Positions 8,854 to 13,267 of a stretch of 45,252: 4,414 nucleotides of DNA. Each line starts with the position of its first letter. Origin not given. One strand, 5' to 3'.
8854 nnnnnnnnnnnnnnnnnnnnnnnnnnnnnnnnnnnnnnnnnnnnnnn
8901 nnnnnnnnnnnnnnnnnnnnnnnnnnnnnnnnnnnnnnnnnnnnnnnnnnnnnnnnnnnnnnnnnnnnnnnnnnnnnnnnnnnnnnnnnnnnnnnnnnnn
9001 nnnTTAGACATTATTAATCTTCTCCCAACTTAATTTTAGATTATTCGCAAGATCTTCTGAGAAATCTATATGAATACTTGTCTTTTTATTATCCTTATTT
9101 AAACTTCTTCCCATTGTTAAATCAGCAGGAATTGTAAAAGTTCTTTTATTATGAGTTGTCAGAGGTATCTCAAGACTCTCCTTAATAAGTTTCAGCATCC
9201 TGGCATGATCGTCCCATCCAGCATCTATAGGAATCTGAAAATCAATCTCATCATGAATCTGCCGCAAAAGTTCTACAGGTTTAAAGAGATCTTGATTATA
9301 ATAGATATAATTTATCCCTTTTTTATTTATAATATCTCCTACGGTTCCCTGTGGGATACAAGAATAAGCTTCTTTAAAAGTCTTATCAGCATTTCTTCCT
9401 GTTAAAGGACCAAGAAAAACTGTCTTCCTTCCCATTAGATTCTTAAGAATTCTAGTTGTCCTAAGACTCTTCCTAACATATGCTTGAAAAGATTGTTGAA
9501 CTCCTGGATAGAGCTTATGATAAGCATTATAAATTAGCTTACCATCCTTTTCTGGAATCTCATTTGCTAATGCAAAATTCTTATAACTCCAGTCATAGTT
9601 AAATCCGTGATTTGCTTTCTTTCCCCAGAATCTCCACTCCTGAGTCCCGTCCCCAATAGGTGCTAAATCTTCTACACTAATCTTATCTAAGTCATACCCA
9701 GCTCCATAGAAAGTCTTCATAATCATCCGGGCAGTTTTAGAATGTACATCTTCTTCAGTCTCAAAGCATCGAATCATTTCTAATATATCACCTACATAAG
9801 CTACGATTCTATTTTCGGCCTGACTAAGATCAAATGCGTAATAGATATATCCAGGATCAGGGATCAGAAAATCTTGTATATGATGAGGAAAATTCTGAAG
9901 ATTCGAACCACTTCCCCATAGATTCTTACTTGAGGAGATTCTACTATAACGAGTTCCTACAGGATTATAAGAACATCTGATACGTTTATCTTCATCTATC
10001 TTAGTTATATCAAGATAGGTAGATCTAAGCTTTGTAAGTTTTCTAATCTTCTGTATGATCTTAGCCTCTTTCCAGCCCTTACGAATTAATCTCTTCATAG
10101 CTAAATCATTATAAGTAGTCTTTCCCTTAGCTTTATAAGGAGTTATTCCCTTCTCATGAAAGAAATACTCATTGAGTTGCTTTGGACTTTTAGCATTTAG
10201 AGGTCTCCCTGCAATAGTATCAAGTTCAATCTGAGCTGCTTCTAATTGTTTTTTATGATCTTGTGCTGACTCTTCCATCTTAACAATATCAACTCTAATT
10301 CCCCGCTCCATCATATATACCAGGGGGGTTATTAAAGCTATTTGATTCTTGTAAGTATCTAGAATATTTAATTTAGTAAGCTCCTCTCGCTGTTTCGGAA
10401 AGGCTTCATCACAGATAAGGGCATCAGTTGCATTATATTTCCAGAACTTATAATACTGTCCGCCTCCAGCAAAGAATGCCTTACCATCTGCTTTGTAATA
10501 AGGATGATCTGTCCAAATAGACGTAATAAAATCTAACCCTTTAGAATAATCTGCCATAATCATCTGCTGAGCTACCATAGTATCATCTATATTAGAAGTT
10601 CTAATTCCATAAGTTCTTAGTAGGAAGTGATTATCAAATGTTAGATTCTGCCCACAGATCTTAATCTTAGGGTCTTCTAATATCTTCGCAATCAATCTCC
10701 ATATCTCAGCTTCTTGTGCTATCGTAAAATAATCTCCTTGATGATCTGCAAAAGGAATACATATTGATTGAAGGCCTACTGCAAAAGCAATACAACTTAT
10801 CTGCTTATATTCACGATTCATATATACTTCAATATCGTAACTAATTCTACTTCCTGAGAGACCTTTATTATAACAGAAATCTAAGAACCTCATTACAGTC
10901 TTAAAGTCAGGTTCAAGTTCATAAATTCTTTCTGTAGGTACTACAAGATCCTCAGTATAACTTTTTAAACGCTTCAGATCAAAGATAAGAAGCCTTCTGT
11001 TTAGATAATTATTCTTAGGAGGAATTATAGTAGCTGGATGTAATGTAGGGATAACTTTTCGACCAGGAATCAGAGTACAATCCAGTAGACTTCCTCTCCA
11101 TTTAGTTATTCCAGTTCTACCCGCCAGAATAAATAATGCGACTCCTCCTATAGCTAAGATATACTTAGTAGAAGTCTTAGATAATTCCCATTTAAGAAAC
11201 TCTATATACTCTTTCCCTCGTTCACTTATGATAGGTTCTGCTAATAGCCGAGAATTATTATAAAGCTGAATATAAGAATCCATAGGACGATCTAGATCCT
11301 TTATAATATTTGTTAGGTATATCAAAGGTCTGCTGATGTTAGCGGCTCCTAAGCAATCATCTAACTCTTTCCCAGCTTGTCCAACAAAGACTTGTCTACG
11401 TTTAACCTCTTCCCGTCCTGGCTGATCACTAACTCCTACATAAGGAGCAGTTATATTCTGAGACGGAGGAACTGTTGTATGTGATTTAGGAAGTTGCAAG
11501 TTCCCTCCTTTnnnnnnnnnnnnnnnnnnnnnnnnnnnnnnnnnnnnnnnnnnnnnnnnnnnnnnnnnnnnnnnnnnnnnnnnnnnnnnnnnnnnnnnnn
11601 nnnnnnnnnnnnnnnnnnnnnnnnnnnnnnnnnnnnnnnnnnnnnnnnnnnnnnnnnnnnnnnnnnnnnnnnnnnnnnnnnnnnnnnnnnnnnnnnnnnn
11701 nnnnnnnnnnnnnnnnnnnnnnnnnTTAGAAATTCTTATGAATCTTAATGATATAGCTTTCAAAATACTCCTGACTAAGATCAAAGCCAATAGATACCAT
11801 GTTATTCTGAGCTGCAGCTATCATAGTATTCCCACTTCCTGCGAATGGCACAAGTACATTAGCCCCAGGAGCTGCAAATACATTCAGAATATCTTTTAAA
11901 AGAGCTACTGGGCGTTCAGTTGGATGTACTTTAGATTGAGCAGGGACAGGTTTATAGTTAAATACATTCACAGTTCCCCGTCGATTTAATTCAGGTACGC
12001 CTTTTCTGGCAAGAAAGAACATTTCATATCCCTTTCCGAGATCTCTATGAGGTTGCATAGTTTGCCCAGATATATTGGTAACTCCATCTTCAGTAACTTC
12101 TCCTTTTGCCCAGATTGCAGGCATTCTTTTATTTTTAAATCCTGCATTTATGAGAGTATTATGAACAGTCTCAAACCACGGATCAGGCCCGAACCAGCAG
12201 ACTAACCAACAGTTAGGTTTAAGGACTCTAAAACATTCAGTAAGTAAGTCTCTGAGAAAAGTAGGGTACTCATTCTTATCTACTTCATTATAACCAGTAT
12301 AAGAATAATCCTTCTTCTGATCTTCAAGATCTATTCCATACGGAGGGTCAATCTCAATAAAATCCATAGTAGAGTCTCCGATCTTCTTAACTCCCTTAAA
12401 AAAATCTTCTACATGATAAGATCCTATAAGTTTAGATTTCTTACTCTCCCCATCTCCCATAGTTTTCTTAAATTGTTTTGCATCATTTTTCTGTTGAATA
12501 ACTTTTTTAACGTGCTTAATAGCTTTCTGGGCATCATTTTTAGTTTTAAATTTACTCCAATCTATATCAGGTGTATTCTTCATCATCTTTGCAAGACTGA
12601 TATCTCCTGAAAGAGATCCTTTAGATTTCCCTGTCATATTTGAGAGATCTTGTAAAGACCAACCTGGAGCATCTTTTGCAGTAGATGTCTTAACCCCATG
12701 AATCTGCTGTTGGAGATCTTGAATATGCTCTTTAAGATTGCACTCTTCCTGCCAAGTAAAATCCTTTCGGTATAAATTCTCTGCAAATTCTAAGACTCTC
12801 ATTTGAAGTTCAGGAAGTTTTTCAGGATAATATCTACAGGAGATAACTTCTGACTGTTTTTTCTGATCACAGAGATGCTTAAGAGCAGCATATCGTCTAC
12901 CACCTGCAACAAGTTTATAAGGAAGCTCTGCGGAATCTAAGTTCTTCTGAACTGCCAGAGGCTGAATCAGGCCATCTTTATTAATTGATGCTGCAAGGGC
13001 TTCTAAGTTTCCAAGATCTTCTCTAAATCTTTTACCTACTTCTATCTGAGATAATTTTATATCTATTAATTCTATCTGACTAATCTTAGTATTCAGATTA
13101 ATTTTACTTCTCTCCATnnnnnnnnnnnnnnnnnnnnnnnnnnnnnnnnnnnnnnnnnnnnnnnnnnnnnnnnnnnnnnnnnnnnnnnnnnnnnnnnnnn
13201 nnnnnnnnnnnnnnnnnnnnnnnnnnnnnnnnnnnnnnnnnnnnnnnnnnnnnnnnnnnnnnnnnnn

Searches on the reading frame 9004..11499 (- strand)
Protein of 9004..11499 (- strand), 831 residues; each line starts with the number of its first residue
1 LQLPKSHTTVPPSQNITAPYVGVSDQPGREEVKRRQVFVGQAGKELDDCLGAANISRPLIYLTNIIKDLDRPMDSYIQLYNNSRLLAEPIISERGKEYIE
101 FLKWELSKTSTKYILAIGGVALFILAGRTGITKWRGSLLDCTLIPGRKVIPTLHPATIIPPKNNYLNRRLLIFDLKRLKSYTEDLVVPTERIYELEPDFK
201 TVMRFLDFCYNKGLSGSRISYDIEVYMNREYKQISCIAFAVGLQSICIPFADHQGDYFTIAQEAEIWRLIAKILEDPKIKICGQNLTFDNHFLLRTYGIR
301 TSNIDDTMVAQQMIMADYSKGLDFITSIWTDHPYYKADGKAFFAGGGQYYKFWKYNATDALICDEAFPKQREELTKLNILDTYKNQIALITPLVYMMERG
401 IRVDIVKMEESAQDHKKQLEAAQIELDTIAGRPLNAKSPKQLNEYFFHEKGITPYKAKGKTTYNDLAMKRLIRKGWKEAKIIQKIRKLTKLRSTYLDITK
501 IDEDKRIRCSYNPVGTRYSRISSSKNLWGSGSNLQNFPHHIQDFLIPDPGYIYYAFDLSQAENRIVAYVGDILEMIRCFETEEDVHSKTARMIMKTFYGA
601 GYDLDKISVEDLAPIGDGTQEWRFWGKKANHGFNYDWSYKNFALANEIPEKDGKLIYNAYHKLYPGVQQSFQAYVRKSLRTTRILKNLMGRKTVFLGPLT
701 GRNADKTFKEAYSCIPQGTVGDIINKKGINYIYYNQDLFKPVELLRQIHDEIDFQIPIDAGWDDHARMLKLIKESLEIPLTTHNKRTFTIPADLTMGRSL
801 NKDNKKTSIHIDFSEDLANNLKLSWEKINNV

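Call 16: search_protein_families(library=phrogs, proteins=[window:9004-11499:-], max_evalue=0.0001)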
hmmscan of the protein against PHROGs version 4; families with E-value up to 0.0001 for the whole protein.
window:9004-11499:- (831 aa): 3 families
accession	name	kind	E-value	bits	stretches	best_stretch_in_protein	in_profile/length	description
phrog_17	-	DNA, RNA and nucleotide metabolism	2.7e-82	278.5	1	23-802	485-1232/1445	DNA polymerase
phrog_2573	-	DNA, RNA and nucleotide metabolism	5.8e-12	46.4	1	555-807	21-281/336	DNA polymerase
phrog_10285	-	DNA, RNA and nucleotide metabolism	2.6e-07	31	1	540-675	44-168/321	DNA polymerase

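Call 48: search_dna_similar(query=window:9004-11499:-, collection=phages, mode=protein, max_rows=15)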
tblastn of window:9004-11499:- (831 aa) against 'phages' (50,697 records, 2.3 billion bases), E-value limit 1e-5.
Records with a match: 1668; places in all: 1668; records where one place covers at least 80% of the query: 56.
Best place of each record, by identity: <60% 1668.
By first word of the organism name: Mycobacterium 491; Vibrio 364; Salmonella 270; Escherichia 131; Klebsiella 81; Gordonia 69; Bacteriophage 31; Microbacterium 30; Bacillus 24; Pseudomonas 19; and 53 more.
By host as written in the record: - 398; Mycobacterium smegmatis mc2 155 358; Mycobacterium smegmatis mc#155 62; Escherichia coli 43; Salmonella enterica subsp. enterica serovar Enteritidis PT1 39; Vibrio harveyi BAA-1116 34; Gordonia rubripertincta NRRL B-16540 33; Klebsiella pneumoniae 26; and 247 more.
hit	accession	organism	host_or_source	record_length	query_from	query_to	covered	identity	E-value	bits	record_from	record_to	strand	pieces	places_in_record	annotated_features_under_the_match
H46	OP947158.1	Desulfofustis phage LS06-2018-MD01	-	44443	5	804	96%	42.9%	2e-172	558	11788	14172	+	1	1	DNA polymerase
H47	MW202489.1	Bacteriophage sp.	Manatee Spring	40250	3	780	94%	28.8%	3e-67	250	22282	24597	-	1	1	DNA polymerase | hypothetical protein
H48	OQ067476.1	Caulobacter phage Kuura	Caulobacter sp.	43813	23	816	94%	27.9%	1e-31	233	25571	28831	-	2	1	DNA polymerase | hypothetical protein (x3)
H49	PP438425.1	Microcystis phage Mel-JY34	Microcystis elabens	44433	12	721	85%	27.2%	9e-64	239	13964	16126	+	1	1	DNA polymerase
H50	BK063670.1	Caudoviricetes sp. vir526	Methanomicrobiales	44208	8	818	98%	22.7%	5e-29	131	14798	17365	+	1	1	DNA polymerase | DNA primase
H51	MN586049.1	Gordonia phage Yarn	Gordonia rubripertincta NRRL B-16540 SEA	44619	114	815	84%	23.9%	7e-17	92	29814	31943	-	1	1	40: DNA polymerase I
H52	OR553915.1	Gordonia phage Nodigi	Gordonia rubripertincta NRRL B-16540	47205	114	797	82%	24.2%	5e-22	108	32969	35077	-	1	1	51: DNA polymerase I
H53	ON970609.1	Gordonia phage Hexbug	Gordonia rubripertincta NRRL B-16540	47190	114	797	82%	24.1%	2e-21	107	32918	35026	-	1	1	51: DNA polymerase I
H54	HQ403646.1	Gordonia phage GTE2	Gordonia terrae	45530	105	781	81%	24.2%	2e-18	97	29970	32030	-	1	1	DNA polymerase I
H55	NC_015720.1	Gordonia phage GTE2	Gordonia terrae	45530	105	781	81%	24.2%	2e-18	97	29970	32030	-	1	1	DNA polymerase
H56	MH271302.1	Gordonia phage Margaret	Gordonia terrae 3612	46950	114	797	82%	23.7%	3e-23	112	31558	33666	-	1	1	49: DNA polymerase I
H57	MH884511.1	Exiguobacterium phage vB_EalM-132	Exiguobacterium alkaliphilum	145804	23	757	88%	21.9%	2e-12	77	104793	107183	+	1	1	polA_1: DNA polymerase I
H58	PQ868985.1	Gordonia phage RanchParmCat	Gordonia rubripertincta NRRL B-16540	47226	114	797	82%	23.4%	7e-22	108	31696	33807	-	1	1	48: DNA polymerase I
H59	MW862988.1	Gordonia phage Tolls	Gordonia terrae CAG3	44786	114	781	80%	23.9%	1e-16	91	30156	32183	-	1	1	44: DNA polymerase I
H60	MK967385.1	Gordonia phage SheckWes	Gordonia rubripertincta NRRL B-16540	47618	114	797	82%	23.3%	3e-22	109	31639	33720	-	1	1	48: DNA polymerase I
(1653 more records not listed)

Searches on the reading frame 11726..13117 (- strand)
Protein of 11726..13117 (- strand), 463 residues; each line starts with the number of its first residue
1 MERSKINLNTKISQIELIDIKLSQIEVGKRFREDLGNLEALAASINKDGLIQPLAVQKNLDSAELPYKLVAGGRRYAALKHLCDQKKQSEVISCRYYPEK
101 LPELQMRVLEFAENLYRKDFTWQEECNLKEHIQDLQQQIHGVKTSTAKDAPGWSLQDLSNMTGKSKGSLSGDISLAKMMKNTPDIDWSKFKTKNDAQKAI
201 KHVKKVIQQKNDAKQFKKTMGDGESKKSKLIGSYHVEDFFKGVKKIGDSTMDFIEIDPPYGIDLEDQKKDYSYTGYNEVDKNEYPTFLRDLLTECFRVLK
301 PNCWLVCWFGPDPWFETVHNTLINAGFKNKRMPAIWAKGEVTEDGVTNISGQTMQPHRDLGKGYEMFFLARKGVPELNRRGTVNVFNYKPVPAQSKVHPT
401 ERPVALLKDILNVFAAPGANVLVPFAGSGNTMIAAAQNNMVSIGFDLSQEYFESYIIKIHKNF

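Call 16: search_protein_families(library=phrogs, proteins=[window:11726-13117:-], max_evalue=0.0001)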
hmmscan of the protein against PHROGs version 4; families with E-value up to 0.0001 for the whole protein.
window:11726-13117:- (463 aa): 16 families
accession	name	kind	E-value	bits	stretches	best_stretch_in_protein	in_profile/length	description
phrog_67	-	other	7.7e-32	112.2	1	158-453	68-337/743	DNA methyltransferase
phrog_498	-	other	1.7e-28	100.6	1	246-454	218-415/633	DNA methyltransferase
phrog_3264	-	DNA, RNA and nucleotide metabolism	7.2e-17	63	1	15-220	47-262/337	ParB-like partition protein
phrog_12047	-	DNA, RNA and nucleotide metabolism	1.2e-14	55.6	1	20-210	3-187/301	ParB-like partition nuclease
phrog_4715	-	DNA, RNA and nucleotide metabolism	1.1e-13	51.5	1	12-227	142-350/630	ParB-like partition protein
phrog_3008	-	other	1.1e-11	45.5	1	388-454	140-206/244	DNA methyltransferase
phrog_6952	-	other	2.6e-10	41.4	1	384-456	100-172/181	DNA methyltransferase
phrog_18293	-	other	1.5e-09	38.8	1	391-460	39-108/119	methyltransferase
phrog_6218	-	DNA, RNA and nucleotide metabolism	1.9e-08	34.9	1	15-125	3-107/506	ParB-like partition protein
phrog_15982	-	unknown function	7.7e-08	32.7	1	18-138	29-151/453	-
phrog_27360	-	unknown function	1.5e-07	32.1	1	26-140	19-130/312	-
phrog_6025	-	other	2.2e-06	28.4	1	243-345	23-117/192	DNA methyltransferase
phrog_23085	-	unknown function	3.3e-06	27.8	1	382-453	25-99/138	-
phrog_3951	-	unknown function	1.3e-05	25.8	1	6-224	12-217/301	-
phrog_23148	-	unknown function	2.9e-05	25.2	1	394-451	81-138/165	-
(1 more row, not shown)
